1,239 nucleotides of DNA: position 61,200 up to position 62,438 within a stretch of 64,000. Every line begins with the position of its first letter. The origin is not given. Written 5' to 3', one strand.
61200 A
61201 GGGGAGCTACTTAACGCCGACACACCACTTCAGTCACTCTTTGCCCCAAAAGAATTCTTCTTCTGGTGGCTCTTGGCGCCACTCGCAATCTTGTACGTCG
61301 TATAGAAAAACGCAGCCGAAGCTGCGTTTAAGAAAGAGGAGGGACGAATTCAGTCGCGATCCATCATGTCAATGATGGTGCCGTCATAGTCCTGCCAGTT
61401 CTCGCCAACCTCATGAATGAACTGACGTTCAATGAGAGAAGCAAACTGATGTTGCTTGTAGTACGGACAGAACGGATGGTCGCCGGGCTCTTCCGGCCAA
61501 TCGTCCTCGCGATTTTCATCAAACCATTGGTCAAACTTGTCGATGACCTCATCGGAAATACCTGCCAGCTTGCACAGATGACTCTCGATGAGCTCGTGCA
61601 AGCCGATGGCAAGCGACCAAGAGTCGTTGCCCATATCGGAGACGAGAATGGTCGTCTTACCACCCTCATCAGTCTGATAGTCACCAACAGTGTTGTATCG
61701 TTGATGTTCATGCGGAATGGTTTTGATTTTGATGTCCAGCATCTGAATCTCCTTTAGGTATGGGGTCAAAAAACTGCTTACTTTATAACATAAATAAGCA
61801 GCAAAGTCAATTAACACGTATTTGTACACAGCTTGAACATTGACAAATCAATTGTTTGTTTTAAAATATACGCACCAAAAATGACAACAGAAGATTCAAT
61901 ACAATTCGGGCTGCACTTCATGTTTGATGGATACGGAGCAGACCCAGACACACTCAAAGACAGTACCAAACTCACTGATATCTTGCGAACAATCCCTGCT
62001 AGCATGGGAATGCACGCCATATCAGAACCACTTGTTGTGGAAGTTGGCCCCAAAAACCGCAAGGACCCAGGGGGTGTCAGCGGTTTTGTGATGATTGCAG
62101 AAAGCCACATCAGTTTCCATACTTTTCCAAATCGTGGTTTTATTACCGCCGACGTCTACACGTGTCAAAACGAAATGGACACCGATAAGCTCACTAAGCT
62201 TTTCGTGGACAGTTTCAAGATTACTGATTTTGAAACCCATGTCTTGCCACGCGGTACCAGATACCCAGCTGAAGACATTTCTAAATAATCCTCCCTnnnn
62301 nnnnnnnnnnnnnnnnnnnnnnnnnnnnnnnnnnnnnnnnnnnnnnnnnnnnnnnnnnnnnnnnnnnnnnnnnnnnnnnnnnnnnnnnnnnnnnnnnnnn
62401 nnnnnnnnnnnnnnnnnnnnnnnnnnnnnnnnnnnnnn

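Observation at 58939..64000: Candidate undescribed small-molecule / modification locus: C39-like Cys peptidase, Zn-ribbon PP-loop ATPase, AdoMetDC-like decarboxylase, PurD-like ATP-grasp ligase, DMT exporter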

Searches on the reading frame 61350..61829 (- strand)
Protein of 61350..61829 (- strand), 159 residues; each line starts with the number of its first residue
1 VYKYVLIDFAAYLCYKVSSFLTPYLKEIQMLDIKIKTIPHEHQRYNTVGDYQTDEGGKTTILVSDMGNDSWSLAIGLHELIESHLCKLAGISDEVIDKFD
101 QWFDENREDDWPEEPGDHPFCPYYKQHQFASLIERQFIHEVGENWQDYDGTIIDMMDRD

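Call 3: search_protein_families(library=pfam, proteins=[window:61350-61829:-], max_evalue=0.1)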
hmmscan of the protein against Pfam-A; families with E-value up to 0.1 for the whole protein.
window:61350-61829:- (159 aa): 0 families

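Call 8: search_protein_families(library=ncbifam, proteins=[window:61350-61829:-], max_evalue=0.1)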
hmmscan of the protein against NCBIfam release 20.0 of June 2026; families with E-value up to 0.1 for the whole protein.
window:61350-61829:- (159 aa): 0 families

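Call 9: search_protein_families(library=phrogs, proteins=[window:61350-61829:-], max_evalue=0.01)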
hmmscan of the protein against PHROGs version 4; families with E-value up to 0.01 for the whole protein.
window:61350-61829:- (159 aa): 0 families

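Call 25: search_protein_families(library=pfam, proteins=[window:61350-61742:-], max_evalue=0.05)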
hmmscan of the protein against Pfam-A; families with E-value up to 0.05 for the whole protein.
window:61350-61742:- (130 aa): 0 families

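Call 81: find_homologous_proteins(query=window:61350-61742:-)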
Query window:61350-61742:- (130 aa): 14 proteins with E <= 0.001 among 16 candidates.
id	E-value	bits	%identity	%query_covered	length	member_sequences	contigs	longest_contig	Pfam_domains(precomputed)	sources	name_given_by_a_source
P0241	3.4e-86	304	100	100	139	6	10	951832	-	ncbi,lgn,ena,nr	ncbi:MAG: hypothetical protein H6780_04625 [Candidatus Nomurabacteria bacterium]|nr:MAG: hypothetica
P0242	5.1e-65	236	78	99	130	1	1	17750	-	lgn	-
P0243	2.4e-53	198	68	100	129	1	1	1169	-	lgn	-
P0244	5.6e-33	132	49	98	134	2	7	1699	-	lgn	-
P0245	4.8e-32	129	50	97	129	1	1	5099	-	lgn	-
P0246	2.0e-30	124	50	99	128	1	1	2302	-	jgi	jgi:hypothetical protein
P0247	2.6e-30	123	50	92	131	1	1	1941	-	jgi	jgi:hypothetical protein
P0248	9.1e-30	121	53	92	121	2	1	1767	-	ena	-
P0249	1.4e-29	121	50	94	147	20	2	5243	-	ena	-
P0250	1.9e-28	117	51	92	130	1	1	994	-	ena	-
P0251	1.5e-27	114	46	94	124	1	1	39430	-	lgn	-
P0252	6.0e-27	112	45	99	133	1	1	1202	-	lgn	-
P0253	2.2e-26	110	46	98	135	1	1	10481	-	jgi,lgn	jgi:hypothetical protein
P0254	5.3e-25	106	44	97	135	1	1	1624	-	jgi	jgi:hypothetical protein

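Call 86: predict_structure(alignment_id=A4)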
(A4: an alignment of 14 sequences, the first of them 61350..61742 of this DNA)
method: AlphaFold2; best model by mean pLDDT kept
length: 130 residues; sequences in the alignment: 14
mean_pLDDT: 94.0   pTM: 0.87
mean pLDDT of the five models: 94.0, 93.5, 92.9, 92.8, 90.1
residues with pLDDT >= 90: 113; 70-90: 15; 50-70: 2; < 50: 0
segments of 3 or more residues with pLDDT < 50: none
pLDDT, mean of each block of 10 residues (from residue 1): 92 92 92 97 98 97 95 91 91 97 98 96 86
secondary structure, 60 per line:
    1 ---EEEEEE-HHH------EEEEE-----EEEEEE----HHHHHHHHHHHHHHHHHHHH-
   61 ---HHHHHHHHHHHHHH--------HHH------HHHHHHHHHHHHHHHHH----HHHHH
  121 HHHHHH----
elements in order: E4-9 E20-24 E30-35 H40-59 H64-77 H95-111 H116-126

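Call 88: fold_search(model_id=the predicted structure, library=pdb)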
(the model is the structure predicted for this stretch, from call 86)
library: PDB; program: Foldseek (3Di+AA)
matches with E <= 10: 304; with E <= 0.001: 0
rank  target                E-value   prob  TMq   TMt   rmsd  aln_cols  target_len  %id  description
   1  6psn_L                2.8e-01  0.18  0.33  0.22  11.1       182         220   12  Anthrax toxin protective antigen channels bound to lethal factor (released 2020-03-04)
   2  8sln_A                4.6e-01  0.28  0.31  0.19   7.7       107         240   13  Crystal structure of Deinococcus geothermalis PprI complexed with ssDNA (released 2024-03-13)
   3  7nzm_E                5.9e-01  0.07  0.24  0.18  15.3       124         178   10  Cryo-EM structure of pre-dephosphorylation complex of phosphorylated eIF2alpha with trapped holophosphatase (PP1A_D64A (released 2021-09-29)
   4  4il3_A                7.6e-01  0.09  0.29  0.11  16.5       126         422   13  Crystal Structure of S. mikatae Ste24p (released 2013-02-20)
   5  9h2j_A                7.6e-01  0.06  0.23  0.14  19.1       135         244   10  AcMNPV apical cap - C14 anchor complex only (released 2025-06-04)
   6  1h2g_A                8.1e-01  0.06  0.22  0.15  16.0       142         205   14  Altered substrate specificity mutant of penicillin acylase (released 2003-07-17)
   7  1zm5_A                9.2e-01  0.04  0.18  0.09  11.9       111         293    6  Conjugative Relaxase TRWC in complex with ORIT dna, cooper-bound structure (released 2006-04-25)
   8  7kft_D                9.8e-01  0.06  0.14  0.06  14.3        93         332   13  Partial Cas6-RT-Cas1--Cas2 complex (released 2021-03-31)
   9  7bmh_B                9.8e-01  0.06  0.19  0.12  18.6       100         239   14  Crystal structure of a light-driven proton pump LR (Mac) from Leptosphaeria maculans (released 2021-07-07)
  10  7t11_R                9.8e-01  0.03  0.15  0.08  18.9       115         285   10  CryoEM structure of somatostatin receptor 2 in complex with Octreotide and Gi3. (released 2022-03-09)
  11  8exs_A                1.0e+00  0.12  0.34  0.10   9.8       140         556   15  Cryo-EM structure of S. aureus BlaR1 F284A mutant (released 2023-01-11)
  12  4l6t_A                1.0e+00  0.10  0.22  0.12  12.6       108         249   14  GM1 bound form of the ECX AB5 holotoxin (released 2013-11-06)
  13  7wks_A                1.2e+00  0.04  0.19  0.08  16.1       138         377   12  Apo state of AtPIN3 (released 2022-08-10)
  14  1npb_D                1.3e+00  0.25  0.20  0.19   5.0        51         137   25  Crystal structure of the fosfomycin resistance protein from transposon Tn2921 (released 2004-03-02)
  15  22ob                  1.4e+00  0.11  0.39  0.16   9.1       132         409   14  Crystal structure of SjiH-Ni (released 2026-02-11)
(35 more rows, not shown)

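Call 117: fold_search(model_id=the predicted structure, library=viral)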
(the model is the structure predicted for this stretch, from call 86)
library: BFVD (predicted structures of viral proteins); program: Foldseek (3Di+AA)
matches with E <= 10: 470; with E <= 0.001: 0
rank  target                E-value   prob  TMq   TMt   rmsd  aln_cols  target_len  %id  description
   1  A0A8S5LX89            9.3e-03  0.94  0.40  0.35   9.2       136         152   12  SprT-like domain-containing protein Spartan/DNA Complex repair, protease, DNA BINDING [Myoviridae sp. ctZgq1]
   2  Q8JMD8                1.9e-02  0.97  0.38  0.39   7.2       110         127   11  XE-like protein [Mamestra configurata nucleopolyhedrovirus B]
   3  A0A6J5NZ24            2.7e-02  0.97  0.41  0.55   5.3       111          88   10  Uncharacterized protein [uncultured Caudovirales phage]
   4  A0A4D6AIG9            4.5e-02  0.82  0.45  0.26   9.4       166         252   11  (no name in the UniProt tables at hand)
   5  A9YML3                5.4e-02  0.72  0.32  0.27   7.1        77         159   14  SprT [Helicoverpa armigera granulovirus]
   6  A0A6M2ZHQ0            5.8e-02  0.99  0.48  0.56   3.0       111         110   11  Transcriptional regulator of DNA damage repair [Synechococcus phage S-SCSM1]
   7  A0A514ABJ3            5.8e-02  0.99  0.46  0.64   3.2       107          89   11  (no name in the UniProt tables at hand)
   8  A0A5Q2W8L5            6.1e-02  0.28  0.29  0.25  17.0       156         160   13  (no name in the UniProt tables at hand)
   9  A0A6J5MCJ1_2          6.5e-02  0.63  0.41  0.07  12.9       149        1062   12  Uncharacterized protein [uncultured Caudovirales phage]
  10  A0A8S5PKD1            7.0e-02  0.47  0.34  0.27   6.6       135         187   15  SprT-like domain-containing protein Spartan/DNA Complex repair, protease, DNA BINDING [Siphoviridae sp. ctUGQ45]
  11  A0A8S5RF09            9.0e-02  0.75  0.46  0.40   7.7       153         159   10  Peptidase [virus sp. ctE0n6]
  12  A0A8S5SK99            9.5e-02  0.63  0.37  0.32   8.1       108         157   20  Lethal factor [Siphoviridae sp. ctrCN24]
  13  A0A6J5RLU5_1          1.0e-01  0.38  0.35  0.07  13.7       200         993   10  Uncharacterized protein [uncultured Caudovirales phage]
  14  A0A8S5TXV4            1.0e-01  0.28  0.23  0.21   8.2        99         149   11  Uncharacterized protein [Siphoviridae sp. ctZiV25]
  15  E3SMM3                1.1e-01  0.82  0.47  0.42   6.2       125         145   14  Uncharacterized protein [Prochlorococcus phage P-HM1]
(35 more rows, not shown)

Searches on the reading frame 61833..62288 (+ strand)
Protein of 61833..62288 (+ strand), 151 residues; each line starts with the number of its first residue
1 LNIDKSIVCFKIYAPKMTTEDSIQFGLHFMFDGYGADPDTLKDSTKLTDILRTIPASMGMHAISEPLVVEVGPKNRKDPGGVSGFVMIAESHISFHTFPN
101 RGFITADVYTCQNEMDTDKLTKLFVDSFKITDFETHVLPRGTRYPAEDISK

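Call 3: search_protein_families(library=pfam, proteins=[window:61833-62288:+], max_evalue=0.1)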
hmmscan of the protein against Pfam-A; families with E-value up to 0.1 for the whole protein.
window:61833-62288:+ (151 aa): 1 family
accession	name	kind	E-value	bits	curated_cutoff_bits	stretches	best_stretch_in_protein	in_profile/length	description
PF02675.21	AdoMet_dc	-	1.3e-26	93.5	25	1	28-141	1-107/107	S-adenosylmethionine decarboxylase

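Call 8: search_protein_families(library=ncbifam, proteins=[window:61833-62288:+], max_evalue=0.1)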
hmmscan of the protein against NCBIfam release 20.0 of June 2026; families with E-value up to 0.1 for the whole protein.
window:61833-62288:+ (151 aa): 1 family
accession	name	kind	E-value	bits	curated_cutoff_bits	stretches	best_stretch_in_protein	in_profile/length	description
TIGR03330.1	SAM_DCase_Bsu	equivalog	8.9e-22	77.6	75.65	1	25-141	3-112/112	adenosylmethionine decarboxylase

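Call 9: search_protein_families(library=phrogs, proteins=[window:61833-62288:+], max_evalue=0.01)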
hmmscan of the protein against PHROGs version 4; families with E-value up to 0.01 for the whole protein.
window:61833-62288:+ (151 aa): 3 families
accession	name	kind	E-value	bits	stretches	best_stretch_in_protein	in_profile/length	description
phrog_3125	-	other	6.3e-23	82.3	1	7-142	5-133/148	S-adenosylmethionine decarboxylase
phrog_25723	-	other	2.1e-07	32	1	87-114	1-28/57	S-adenosylmethionine decarboxylase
phrog_27309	-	other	0.00011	23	1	77-116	43-82/96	S-adenosylmethionine decarboxylase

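Call 43: search_solved_structures(query=window:61881-62288:+, max_evalue=0.01, show_alignments=3)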
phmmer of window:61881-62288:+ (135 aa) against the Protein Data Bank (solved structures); distinct sequences matched with E-value up to 0.01: 4.
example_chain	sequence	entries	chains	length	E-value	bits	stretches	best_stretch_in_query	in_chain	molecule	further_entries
2iii_A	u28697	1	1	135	4.2e-11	46.1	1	9-99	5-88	S-adenosylmethionine decarboxylase proenzyme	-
1vr7_A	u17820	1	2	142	9.1e-09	38.5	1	33-106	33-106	S-adenosylmethionine decarboxylase proenzyme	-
1tlu_A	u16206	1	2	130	9.3e-09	38.5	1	33-106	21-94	S-adenosylmethionine decarboxylase proenzyme, AdoMetDC, SamDC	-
1tmi_A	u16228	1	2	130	2.5e-08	37.1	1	33-106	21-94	S-adenosylmethionine decarboxylase proenzyme, AdoMetDC, SamDC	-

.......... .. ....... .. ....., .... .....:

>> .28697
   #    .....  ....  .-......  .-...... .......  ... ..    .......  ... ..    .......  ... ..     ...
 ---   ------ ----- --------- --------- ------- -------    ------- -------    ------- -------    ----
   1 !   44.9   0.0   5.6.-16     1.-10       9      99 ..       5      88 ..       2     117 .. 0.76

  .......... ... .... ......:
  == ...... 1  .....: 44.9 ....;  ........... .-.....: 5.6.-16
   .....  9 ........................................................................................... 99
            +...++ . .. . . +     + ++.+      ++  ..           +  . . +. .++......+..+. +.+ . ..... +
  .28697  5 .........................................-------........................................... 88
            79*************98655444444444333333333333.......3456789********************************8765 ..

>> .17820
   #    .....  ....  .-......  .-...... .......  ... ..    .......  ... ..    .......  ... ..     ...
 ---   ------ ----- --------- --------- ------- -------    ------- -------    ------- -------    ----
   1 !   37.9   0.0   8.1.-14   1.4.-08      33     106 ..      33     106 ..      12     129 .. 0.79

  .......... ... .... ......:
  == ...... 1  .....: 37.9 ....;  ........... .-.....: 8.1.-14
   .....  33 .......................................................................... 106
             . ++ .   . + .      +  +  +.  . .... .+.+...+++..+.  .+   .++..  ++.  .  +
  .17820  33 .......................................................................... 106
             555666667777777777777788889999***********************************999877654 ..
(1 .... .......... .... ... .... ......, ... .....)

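Call 56: find_related_loci(query=A2, collection=metagenome_contigs, flank=6000)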
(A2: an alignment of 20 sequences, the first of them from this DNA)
Query A2 (135 aa) in metagenome_contigs; peptide patterns used: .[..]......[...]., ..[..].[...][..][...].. (x = any residue, [..] = any of these).
600 stretches matched a pattern (row limit reached: there are more); 499 encode a relative of the query (tblastn E <= 1e-3); the best 80 are kept; 80 distinct loci.
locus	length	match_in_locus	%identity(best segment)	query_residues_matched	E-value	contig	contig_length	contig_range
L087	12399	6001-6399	68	1-133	1e-61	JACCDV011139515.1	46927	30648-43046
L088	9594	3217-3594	70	8-133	4e-61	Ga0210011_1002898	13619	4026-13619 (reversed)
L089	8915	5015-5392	70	8-133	4e-61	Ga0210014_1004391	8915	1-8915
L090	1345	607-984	71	8-133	6e-63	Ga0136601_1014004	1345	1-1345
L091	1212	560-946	66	5-133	2e-62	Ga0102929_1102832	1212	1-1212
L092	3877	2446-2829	66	6-133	6e-59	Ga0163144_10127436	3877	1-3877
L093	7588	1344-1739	67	2-133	9e-59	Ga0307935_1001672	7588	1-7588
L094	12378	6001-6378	67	8-133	1e-57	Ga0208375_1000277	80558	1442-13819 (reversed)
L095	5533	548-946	63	1-133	6e-58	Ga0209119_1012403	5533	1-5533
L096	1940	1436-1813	68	8-133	4e-59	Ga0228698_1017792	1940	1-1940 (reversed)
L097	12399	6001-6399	63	1-133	7e-58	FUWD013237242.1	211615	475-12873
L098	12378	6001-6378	66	8-133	5e-57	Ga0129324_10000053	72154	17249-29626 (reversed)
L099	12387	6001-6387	64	5-133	4e-57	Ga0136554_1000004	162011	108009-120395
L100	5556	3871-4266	63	2-133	8e-57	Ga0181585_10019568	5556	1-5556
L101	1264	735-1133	62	1-133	2e-59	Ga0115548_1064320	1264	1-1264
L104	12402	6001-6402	60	1-134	4e-56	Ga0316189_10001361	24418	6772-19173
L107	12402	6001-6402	58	1-134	1e-53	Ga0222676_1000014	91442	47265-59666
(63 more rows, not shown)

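Call 102: search_protein_families(library=pfam, proteins=[L104:6406-7461:+, L095:1886-2806:+, L107:7308-7868:+], max_evalue=0.01)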
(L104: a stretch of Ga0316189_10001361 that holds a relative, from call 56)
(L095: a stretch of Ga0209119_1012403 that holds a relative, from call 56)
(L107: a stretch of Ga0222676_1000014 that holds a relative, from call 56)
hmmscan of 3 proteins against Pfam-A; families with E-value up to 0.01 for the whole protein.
L104:6406-7461:+ (352 aa): 1 family
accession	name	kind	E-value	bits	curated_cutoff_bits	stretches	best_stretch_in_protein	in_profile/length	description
PF01916.23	DS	-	2.6e-90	303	27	1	34-330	2-286/288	Deoxyhypusine synthase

L095:1886-2806:+ (307 aa): 1 family
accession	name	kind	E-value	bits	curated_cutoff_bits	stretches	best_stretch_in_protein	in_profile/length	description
PF09924.15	LPG_synthase_C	-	7.9e-16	58.4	27.5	1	33-299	8-295/298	Phosphatidylglycerol lysyltransferase, C-terminal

L107:7308-7868:+ (187 aa): 1 family
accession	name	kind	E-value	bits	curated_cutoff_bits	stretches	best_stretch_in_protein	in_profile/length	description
PF10936.14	DUF2617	-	2.6e-07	31.3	22.3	1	34-179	27-158/160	Protein of unknown function DUF2617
